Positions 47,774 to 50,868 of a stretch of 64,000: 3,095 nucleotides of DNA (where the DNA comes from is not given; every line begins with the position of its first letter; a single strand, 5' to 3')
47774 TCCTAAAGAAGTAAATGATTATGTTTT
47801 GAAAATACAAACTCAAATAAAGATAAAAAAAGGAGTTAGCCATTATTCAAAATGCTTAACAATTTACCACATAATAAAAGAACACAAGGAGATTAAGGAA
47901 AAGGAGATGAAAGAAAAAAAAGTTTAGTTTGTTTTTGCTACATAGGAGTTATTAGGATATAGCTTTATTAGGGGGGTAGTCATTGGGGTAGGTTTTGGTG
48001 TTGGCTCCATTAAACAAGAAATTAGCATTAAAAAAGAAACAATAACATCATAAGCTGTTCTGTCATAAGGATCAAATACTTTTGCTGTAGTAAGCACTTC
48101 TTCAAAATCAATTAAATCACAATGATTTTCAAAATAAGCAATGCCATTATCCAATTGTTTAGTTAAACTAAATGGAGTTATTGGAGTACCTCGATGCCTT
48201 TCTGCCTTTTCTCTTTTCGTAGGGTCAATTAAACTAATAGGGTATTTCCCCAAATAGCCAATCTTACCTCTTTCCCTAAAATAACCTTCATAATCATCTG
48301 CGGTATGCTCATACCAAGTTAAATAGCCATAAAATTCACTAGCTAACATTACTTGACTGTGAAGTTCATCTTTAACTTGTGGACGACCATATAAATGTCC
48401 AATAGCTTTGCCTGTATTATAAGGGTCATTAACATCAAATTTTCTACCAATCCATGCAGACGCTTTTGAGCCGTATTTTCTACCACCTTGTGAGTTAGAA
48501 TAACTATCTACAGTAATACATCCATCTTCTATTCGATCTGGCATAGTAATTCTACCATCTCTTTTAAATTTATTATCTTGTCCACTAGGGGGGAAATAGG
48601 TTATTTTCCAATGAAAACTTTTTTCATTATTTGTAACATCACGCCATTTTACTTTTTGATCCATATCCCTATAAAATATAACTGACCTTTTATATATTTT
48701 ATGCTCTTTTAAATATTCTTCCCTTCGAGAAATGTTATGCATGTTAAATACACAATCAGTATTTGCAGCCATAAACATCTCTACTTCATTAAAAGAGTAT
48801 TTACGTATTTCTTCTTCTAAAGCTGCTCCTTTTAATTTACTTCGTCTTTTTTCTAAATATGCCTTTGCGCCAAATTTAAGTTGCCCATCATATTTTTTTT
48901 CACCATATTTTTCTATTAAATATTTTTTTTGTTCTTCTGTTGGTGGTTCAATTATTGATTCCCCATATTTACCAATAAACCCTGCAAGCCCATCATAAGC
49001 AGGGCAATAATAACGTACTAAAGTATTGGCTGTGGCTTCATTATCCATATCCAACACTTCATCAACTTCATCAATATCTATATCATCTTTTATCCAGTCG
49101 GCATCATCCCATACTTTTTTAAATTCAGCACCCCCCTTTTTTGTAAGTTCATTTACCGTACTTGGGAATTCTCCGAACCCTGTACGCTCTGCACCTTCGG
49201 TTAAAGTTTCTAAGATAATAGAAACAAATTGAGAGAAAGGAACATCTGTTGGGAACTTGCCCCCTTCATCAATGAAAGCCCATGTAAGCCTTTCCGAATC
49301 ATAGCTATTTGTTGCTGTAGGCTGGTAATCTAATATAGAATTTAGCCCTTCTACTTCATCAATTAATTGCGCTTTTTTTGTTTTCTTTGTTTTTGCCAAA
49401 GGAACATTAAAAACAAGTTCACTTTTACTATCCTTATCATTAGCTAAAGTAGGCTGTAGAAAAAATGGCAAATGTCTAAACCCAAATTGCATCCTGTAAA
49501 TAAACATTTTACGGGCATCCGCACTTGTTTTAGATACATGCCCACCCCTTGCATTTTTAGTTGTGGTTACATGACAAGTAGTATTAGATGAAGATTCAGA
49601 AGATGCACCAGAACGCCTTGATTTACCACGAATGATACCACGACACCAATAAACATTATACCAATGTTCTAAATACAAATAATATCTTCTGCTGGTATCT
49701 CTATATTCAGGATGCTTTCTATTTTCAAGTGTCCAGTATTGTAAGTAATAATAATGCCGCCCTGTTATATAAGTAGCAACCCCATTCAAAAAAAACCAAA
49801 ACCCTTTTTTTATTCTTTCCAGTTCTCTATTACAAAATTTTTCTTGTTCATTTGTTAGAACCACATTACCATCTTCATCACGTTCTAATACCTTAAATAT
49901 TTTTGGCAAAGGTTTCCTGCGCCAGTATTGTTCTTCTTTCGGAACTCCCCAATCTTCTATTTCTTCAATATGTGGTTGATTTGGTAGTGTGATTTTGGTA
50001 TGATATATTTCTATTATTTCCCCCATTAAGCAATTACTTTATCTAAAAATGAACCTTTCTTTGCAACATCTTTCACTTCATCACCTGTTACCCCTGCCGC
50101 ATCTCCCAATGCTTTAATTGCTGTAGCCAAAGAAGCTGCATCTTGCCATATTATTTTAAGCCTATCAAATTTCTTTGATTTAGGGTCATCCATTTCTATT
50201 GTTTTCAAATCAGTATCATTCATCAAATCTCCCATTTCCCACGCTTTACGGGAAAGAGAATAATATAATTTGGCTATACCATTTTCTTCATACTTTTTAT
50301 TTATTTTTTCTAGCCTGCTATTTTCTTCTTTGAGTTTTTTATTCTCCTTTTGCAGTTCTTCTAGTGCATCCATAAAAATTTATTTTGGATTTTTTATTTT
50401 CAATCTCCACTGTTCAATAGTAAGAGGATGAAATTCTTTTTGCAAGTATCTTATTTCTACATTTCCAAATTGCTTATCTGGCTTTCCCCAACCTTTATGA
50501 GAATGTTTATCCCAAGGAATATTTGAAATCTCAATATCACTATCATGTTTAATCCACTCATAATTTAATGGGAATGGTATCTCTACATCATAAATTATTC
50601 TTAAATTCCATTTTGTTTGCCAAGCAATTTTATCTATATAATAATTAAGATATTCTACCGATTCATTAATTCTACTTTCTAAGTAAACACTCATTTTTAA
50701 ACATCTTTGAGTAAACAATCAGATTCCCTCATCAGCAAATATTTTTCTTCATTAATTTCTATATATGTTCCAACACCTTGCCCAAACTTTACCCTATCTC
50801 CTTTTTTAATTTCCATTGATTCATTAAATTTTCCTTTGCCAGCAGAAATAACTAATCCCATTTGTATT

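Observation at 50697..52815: Phage-encoded GroEL with a tandem-fused double GroES (Cpn20-like) instead of a single co-chaperonin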

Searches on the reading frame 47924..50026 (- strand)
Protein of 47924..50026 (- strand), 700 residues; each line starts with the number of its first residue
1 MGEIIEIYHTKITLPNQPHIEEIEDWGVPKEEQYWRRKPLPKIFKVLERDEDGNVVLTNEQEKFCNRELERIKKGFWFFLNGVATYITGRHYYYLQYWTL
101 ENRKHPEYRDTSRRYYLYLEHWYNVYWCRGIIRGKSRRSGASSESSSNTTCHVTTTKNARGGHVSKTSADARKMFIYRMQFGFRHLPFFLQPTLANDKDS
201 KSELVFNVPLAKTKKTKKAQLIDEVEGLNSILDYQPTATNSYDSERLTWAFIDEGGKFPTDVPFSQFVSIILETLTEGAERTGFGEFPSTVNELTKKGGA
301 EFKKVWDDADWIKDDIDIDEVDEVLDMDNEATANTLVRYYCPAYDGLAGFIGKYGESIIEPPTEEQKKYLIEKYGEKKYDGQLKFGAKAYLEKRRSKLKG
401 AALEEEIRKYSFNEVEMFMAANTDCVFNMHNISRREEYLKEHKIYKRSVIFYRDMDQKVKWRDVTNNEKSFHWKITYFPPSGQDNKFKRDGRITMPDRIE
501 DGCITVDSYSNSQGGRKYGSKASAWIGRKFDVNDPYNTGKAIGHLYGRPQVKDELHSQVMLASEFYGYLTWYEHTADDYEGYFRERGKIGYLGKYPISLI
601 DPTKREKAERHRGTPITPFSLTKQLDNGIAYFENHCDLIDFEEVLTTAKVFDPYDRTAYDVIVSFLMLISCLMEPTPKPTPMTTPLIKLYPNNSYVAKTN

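Call 3: search_protein_families(library=pfam, proteins=[window:47924-50026:-], max_evalue=0.1)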
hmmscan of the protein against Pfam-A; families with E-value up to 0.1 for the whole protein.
window:47924-50026:- (700 aa): 0 families

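Call 4: search_protein_families(library=phrogs, proteins=[window:47924-50026:-], max_evalue=0.01)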
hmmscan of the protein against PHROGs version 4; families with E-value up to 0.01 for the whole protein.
window:47924-50026:- (700 aa): 1 family
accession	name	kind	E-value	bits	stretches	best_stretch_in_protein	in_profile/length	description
phrog_6681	-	head and packaging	8.5e-80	270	1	2-668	28-718/758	terminase large subunit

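Call 28: search_dna_similar(query=window:47924-50026:-, collection=phages, mode=protein, max_rows=25)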
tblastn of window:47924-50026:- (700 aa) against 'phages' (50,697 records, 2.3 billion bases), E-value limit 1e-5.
Records with a match: 85; places in all: 85; records where one place covers at least 80% of the query: 85.
Best place of each record, by identity: <60% 85.
By first word of the organism name: Flavobacterium 68; Cellulophaga 15; Caudoviricetes 1; Maribacter 1.
By host as written in the record: Flavobacterium sp. BAL314 68; Cellulophaga sp. HaHa_2_95 4; Cellulophaga baltica NN016038 2; Cellulophaga baltica #19 2; Cellulophaga baltica NN016046 2; Cellulophaga baltica #13 2; Cellulophaga baltica #18 2; - 1; and 2 more.
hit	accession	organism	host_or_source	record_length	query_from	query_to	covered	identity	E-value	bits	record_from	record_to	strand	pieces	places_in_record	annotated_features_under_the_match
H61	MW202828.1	Caudoviricetes sp.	Manatee Spring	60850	1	669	96%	27.6%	5e-41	167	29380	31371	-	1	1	terminase large subunit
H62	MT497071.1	Flavobacterium phage vB_FspP_elemoF_6-3D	Flavobacterium sp. BAL314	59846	2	672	96%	26.6%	2e-36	153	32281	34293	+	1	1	hypothetical protein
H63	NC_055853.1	Flavobacterium phage vB_FspP_elemoF_6-3D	Flavobacterium sp. BAL314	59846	2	672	96%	26.6%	2e-36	153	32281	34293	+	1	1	terminase large subunit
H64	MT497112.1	Flavobacterium phage vB_FspP_elemoA_6-5A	Flavobacterium sp. BAL314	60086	2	672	96%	26.6%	2e-36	153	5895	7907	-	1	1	hypothetical protein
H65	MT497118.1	Flavobacterium phage vB_FspP_elemoA_7-9C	Flavobacterium sp. BAL314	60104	2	672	96%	26.6%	2e-36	153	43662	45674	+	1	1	hypothetical protein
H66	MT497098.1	Flavobacterium phage vB_FspP_elemoC_15-9A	Flavobacterium sp. BAL314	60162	2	672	96%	26.6%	2e-36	153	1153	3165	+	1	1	hypothetical protein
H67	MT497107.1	Flavobacterium phage vB_FspP_elemoC_3-9B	Flavobacterium sp. BAL314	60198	2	672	96%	26.6%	2e-36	153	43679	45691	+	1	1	hypothetical protein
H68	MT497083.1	Flavobacterium phage vB_FspP_elemoA_11-9C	Flavobacterium sp. BAL314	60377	2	672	96%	26.6%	2e-36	153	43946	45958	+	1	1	hypothetical protein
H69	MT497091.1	Flavobacterium phage vB_FspP_elemoD_13-5B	Flavobacterium sp. BAL314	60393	2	672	96%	26.6%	2e-36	153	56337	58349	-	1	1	hypothetical protein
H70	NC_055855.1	Flavobacterium phage vB_FspP_elemoD_13-5B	Flavobacterium sp. BAL314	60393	2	672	96%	26.6%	2e-36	153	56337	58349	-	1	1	terminase large subunit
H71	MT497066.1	Flavobacterium phage vB_FspP_elemoC_13-1C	Flavobacterium sp. BAL314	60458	2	672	96%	26.6%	2e-36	153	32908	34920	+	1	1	hypothetical protein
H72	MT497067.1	Flavobacterium phage vB_FspP_elemoC_14-1A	Flavobacterium sp. BAL314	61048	2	672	96%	26.6%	2e-36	153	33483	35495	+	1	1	hypothetical protein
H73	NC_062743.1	Flavobacterium phage vB_FspP_elemoC_14-1A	Flavobacterium sp. BAL314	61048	2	672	96%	26.6%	2e-36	153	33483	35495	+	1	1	terminase large subunit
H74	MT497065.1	Flavobacterium phage vB_FspP_elemoA_13-1A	Flavobacterium sp. BAL314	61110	2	672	96%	26.6%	2e-36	153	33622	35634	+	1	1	hypothetical protein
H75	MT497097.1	Flavobacterium phage vB_FspP_elemoA_15-3D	Flavobacterium sp. BAL314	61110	2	672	96%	26.6%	2e-36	153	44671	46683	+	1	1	hypothetical protein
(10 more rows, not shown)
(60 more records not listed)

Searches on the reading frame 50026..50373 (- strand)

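Call 3: search_protein_families(library=pfam, proteins=[window:50026-50373:-], max_evalue=0.1)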
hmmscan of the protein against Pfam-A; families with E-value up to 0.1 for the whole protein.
window:50026-50373:- (115 aa): 6 families
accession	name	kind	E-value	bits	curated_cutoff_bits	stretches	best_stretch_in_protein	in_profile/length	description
PF09728.14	Taxilin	-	0.013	15.2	30.3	1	6-60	78-128/302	Myosin-like coiled-coil protein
PF20733.2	LRIM1_dimer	-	0.016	15.6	35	1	4-27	137-160/187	Dimerization domain in LRIM1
PF04849.18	HAP1_N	-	0.016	14.9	33.9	1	4-31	171-198/307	HAP1 N-terminal conserved region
PF18595.6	Nuf2_DHR10-like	-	0.025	15.1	28.4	1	2-34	40-72/117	Nuf2, DHR10-like domain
PF06005.17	ZapB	-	0.027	15.3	31.5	1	2-29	18-45/71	Cell division protein ZapB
PF08961.15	NRBF2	-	0.071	13.1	36.8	0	5-26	105-126/200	Nuclear receptor-binding factor 2, autophagy regulator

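Call 4: search_protein_families(library=phrogs, proteins=[window:50026-50373:-], max_evalue=0.01)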
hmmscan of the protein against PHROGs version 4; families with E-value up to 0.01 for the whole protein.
window:50026-50373:- (115 aa): 0 families

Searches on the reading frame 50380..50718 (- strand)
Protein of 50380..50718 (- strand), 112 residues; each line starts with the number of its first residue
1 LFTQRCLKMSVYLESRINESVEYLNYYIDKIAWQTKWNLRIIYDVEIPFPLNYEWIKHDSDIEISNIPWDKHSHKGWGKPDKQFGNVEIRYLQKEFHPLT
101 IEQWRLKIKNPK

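Call 3: search_protein_families(library=pfam, proteins=[window:50380-50718:-], max_evalue=0.1)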
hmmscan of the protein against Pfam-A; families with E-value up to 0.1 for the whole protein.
window:50380-50718:- (112 aa): 0 families

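Call 4: search_protein_families(library=phrogs, proteins=[window:50380-50718:-], max_evalue=0.01)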
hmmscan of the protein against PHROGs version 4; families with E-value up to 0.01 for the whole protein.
window:50380-50718:- (112 aa): 0 families
